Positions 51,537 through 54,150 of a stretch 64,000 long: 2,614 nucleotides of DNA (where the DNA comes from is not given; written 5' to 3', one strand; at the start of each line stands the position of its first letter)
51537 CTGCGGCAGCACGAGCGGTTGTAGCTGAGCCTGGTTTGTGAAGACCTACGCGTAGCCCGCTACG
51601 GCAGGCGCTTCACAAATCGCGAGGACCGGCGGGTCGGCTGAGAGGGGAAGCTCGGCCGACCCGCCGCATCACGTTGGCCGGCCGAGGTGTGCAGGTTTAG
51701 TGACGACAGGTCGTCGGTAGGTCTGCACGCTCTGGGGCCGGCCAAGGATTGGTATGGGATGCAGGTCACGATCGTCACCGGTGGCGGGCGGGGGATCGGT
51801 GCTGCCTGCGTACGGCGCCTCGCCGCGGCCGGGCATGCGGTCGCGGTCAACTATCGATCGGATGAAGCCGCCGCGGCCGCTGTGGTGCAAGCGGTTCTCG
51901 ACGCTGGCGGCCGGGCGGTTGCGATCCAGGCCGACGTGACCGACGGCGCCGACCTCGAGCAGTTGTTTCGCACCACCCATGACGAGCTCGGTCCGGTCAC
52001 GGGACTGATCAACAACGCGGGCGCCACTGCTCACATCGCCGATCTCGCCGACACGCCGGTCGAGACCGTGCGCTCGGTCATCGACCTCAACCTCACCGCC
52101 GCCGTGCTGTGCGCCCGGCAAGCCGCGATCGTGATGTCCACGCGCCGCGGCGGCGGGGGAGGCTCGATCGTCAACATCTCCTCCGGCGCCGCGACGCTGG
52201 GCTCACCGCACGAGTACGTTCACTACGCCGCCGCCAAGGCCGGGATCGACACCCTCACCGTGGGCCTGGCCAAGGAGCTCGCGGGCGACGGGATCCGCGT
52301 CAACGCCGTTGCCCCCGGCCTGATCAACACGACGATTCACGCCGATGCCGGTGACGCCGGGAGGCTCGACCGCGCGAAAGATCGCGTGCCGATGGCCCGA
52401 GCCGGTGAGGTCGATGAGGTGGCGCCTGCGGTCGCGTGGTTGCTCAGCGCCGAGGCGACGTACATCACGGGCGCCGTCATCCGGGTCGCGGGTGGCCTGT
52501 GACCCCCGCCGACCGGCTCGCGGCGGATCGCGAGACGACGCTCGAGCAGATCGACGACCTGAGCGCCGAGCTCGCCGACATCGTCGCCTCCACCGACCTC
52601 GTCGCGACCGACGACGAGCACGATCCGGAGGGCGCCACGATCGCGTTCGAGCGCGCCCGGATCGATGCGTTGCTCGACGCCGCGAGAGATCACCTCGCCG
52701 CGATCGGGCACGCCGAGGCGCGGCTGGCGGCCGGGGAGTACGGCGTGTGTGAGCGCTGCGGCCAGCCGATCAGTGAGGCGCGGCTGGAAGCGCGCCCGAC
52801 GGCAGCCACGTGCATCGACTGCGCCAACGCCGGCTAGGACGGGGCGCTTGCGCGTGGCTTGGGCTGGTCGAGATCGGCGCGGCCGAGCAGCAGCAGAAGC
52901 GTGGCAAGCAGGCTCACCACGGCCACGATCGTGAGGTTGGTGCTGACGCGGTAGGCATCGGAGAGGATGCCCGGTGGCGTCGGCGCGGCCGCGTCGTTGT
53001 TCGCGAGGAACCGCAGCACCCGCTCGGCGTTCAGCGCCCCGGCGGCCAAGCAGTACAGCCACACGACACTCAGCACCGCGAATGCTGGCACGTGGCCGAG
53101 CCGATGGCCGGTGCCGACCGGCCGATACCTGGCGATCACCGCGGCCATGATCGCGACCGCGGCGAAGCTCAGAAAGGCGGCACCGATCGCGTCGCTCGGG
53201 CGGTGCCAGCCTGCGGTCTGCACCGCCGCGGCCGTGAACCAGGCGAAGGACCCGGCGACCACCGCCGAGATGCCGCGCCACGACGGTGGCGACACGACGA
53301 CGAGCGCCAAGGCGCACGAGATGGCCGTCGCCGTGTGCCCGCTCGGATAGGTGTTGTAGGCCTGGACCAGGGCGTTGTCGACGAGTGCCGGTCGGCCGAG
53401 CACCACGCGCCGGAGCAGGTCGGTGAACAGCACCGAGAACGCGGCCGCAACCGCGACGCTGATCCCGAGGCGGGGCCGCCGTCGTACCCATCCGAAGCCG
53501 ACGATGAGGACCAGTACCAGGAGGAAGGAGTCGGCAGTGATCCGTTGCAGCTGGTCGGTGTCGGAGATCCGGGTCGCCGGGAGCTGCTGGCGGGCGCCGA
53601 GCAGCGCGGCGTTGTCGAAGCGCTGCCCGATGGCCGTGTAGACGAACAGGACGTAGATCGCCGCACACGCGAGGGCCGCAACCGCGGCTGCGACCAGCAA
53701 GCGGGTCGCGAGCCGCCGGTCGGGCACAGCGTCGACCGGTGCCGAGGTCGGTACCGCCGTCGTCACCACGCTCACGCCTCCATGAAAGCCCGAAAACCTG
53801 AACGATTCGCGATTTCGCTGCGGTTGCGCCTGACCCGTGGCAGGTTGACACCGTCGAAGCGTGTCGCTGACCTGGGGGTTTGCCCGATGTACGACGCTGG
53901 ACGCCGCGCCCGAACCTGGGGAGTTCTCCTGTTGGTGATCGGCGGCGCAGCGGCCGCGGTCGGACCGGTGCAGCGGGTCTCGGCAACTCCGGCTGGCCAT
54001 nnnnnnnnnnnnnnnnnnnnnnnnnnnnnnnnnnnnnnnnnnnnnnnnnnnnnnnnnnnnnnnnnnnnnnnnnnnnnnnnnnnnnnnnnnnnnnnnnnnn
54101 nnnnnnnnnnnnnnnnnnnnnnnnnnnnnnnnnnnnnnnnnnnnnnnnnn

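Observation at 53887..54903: Second Cys-repeat secreted paralogue, in a separate accessory locus with PAP2 phosphatase and DksA/TraR-like genes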

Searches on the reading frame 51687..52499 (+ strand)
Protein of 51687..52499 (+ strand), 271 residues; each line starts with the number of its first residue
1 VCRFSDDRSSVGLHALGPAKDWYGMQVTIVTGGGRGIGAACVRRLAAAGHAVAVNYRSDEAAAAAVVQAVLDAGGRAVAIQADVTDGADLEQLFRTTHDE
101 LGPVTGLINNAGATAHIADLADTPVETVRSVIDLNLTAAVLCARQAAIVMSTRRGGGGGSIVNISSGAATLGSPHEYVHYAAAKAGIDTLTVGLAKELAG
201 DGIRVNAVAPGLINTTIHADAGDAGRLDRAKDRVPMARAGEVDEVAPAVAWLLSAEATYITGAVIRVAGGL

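Call 9: search_protein_families(library=pfam, proteins=[window:51687-52499:+], max_evalue=0.01)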
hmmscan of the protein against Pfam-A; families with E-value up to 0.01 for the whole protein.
window:51687-52499:+ (271 aa): 5 families
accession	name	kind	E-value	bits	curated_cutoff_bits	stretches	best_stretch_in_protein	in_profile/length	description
PF13561.12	adh_short_C2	-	5.9e-54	183.6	27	1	35-271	6-235/236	Enoyl-(Acyl carrier protein) reductase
PF00106.31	adh_short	-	3.3e-47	160.9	26.6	1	26-220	1-189/195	short chain dehydrogenase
PF08659.16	KR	-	9.6e-11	42.3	22.6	1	28-191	3-160/180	KR domain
PF01370.27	Epimerase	-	3.2e-07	30.5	20.9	1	29-196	2-158/240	NAD dependent epimerase/dehydratase family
PF16363.11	GDP_Man_Dehyd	-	0.0032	17.4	27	1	30-130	2-101/332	GDP-mannose 4,6 dehydratase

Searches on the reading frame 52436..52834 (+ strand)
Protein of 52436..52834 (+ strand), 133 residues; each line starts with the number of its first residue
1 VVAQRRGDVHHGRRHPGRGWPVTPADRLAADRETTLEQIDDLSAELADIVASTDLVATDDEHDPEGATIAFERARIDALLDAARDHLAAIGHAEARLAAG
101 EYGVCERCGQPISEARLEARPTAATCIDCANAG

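Call 5: search_protein_families(library=pfam, proteins=[window:52436-52834:+], max_evalue=1)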
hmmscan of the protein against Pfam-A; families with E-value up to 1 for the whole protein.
window:52436-52834:+ (133 aa): 4 families
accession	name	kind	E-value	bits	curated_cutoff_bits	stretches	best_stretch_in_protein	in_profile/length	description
PF01258.23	zf-dskA_traR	-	3.5e-13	49.7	24.9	1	100-131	1-32/36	Prokaryotic dksA/traR C4-type zinc finger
PF18508.7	zf_C2H2_13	-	0.005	16.9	26.5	1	101-113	16-28/42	Zinc finger domain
PF18439.7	zf_UBZ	-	0.048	13.8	25.6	1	103-116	3-16/32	Ubiquitin-Binding Zinc Finger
PF05227.19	CHASE3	-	0.059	13.7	28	1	26-98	59-132/138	CHASE3 domain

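Call 6: search_protein_families(library=ncbifam, proteins=[window:52436-52834:+], max_evalue=1)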
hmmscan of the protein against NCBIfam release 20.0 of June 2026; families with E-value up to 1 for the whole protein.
window:52436-52834:+ (133 aa): 8 families
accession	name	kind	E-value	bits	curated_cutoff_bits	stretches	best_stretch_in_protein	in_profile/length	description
TIGR02890.1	bacill_yteA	subfamily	2.1e-19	70.2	134.4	1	27-131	9-115/159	regulatory protein, yteA family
NF033459.1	DksA_like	equivalog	1.3e-13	51.2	105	1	29-130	11-106/113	RNA polymerase-binding protein DksA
TIGR02420.1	dksA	equivalog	2.5e-13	50.4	115.5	1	80-130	58-108/110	RNA polymerase-binding protein DksA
TIGR02419.1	C4_traR_proteo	subfamily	9e-10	39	59.7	1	97-131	27-61/64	phage/conjugal plasmid C-4 type zinc finger protein, TraR family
NF008045.0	PRK10778.1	equivalog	9.5e-08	32.4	289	1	82-130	91-139/151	RNA polymerase-binding protein DksA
NF008243.0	PRK11019.1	equivalog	3.3e-05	24.2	96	1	89-131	22-65/88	DksA/TraR family C4-type zinc finger protein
NF010268.0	PRK13715.1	equivalog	0.00072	19.5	108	1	104-130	36-62/73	conjugal transfer protein TraR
NF045487.1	ASRP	equivalog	0.062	11.9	300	1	29-120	224-318/593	archaea-specific SMC-related protein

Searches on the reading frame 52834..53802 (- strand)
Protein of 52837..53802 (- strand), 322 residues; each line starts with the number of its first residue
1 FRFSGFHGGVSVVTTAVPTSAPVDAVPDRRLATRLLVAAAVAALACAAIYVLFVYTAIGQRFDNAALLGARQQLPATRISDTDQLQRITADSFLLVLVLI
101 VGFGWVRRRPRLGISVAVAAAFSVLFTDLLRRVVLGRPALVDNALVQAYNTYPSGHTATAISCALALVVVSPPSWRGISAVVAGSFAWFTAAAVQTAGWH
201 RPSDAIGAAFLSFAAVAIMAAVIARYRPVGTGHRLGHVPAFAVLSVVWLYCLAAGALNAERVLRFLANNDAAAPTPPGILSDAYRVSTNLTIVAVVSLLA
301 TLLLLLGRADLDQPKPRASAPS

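Call 5: search_protein_families(library=pfam, proteins=[window:52834-53800:-], max_evalue=1)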
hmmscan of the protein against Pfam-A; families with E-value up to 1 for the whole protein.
window:52834-53800:- (322 aa): 0 families

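Call 6: search_protein_families(library=ncbifam, proteins=[window:52834-53800:-], max_evalue=1)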
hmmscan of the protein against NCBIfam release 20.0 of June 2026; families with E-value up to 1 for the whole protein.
window:52834-53800:- (322 aa): 0 families

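Call 9: search_protein_families(library=pfam, proteins=[window:52837-53802:-], max_evalue=0.01)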
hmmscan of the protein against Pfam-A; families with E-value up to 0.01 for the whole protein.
window:52837-53802:- (322 aa): 2 families
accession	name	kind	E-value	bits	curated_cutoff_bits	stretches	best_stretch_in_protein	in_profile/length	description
PF01569.27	PAP2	-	4e-07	30.3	27.2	1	137-223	27-125/130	PAP2 superfamily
PF14378.12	PAP2_3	-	0.0026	18.1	27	0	107-217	82-189/190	PAP2 superfamily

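Call 48: find_related_loci(query=A3, collection=genome_contigs, flank=7000)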
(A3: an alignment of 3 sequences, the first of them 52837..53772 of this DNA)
Query A3 (312 aa) in genome_contigs; peptide patterns used: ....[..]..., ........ (x = any residue, [..] = any of these).
599 stretches matched a pattern (row limit reached: there are more); 472 encode a relative of the query (tblastn E <= 1e-3); the best 80 are kept; 80 distinct loci.
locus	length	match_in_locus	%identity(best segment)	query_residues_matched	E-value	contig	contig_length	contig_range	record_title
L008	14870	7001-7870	64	17-304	2e-96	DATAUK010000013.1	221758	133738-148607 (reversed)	MAG TPA_asm: Mycobacteriales bacterium isolate SMAG_U5570 k141_2634827, whole genome shotgun sequence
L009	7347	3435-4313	56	21-312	2e-85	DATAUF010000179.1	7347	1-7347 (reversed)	MAG TPA_asm: Mycobacteriales bacterium isolate SMAG_U5565 k141_3324351, whole genome shotgun sequence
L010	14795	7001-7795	54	14-277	8e-75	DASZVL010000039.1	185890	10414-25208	MAG TPA_asm: Mycobacteriales bacterium isolate SMAG_U6130 k141_372505, whole genome shotgun sequence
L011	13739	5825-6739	51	2-307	2e-72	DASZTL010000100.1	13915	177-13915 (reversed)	MAG TPA_asm: Mycobacteriales bacterium isolate SMAG_U6075 k141_584081, whole genome shotgun sequence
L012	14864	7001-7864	61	20-307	3e-71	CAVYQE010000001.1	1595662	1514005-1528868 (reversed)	MAG: uncultured Actinomycetota bacterium isolate MFD05502.bin.1.113 genome assembly, contig: contig_10809, whole genome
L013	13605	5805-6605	51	36-302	4e-70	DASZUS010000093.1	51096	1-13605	MAG TPA_asm: Mycobacteriales bacterium isolate SMAG_U6111 k141_214780, whole genome shotgun sequence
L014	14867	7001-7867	49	14-302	4e-70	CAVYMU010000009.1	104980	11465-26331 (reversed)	MAG: uncultured Acidimicrobiaceae bacterium isolate MFD05705.bin.2.92 genome assembly, contig: contig_57142, whole genom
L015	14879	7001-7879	52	14-305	5e-65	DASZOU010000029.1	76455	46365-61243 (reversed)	MAG TPA_asm: Mycobacteriales bacterium isolate SMAG_U5953 k141_600216, whole genome shotgun sequence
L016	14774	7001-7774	47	8-274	2e-58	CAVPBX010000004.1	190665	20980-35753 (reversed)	MAG: uncultured Acidimicrobiaceae bacterium isolate MFD10064.bin.2.118 genome assembly, contig: contig_15936, whole geno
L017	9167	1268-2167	50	6-306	3e-53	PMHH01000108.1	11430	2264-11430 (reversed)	MAG: Acidimicrobiaceae bacterium isolate palsa_693 73.20120600_P3S.7_contig_1837, whole genome shotgun sequence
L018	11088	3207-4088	60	8-307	3e-70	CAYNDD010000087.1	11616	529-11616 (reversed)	MAG TPA_asm: uncultured Frankiaceae bacterium isolate binchicken_co54_360 genome assembly, contig: NODE_10051_length_116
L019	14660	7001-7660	37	34-253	1e-29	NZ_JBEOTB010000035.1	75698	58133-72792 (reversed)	Streptomyces sp. NPDC096030 NPDC096030_221_D10.ctg-0035, whole genome shotgun sequence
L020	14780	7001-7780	37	20-280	2e-29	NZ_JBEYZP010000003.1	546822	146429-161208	Streptomyces sp. NPDC046332 NPDC046332_122_B10.ctg-0003, whole genome shotgun sequence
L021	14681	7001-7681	39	43-264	5e-28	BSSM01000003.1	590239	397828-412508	Streptomyces hygroscopicus subsp. hygroscopicus NBRC 3401 DNA, sequence03, whole genome shotgun sequence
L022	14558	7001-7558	45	12-198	6e-28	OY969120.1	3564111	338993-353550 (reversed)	MAG: uncultured Actinomycetes bacterium isolate MFD00991.bin.c.1 genome assembly, chromosome: 1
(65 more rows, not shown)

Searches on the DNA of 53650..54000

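Call 73: search_rna_families(source=window, start=53650, end=54000, threshold=evalue, max_evalue=10)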
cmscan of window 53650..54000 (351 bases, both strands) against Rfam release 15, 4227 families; matches with E-value up to 10: 4.
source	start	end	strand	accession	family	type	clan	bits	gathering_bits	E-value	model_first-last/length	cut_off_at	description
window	53749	53837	-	RF02989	gntR-DTE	Gene; sRNA;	-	16.1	63.6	1.5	1-119/119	no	gntR-DTE RNA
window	53679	53808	-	RF02826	Scr6925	Gene; sRNA;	-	13.6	50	6.3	1-131/131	no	Streptomyces RNA 6925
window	53672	53723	+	RF03991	mir-9209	Gene; miRNA;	-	13.5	90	7.2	1-72/72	no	mir-9209 microRNA precursor family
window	53679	53722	-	RF03991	mir-9209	Gene; miRNA;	-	13.3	90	7.9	16-59/72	no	mir-9209 microRNA precursor family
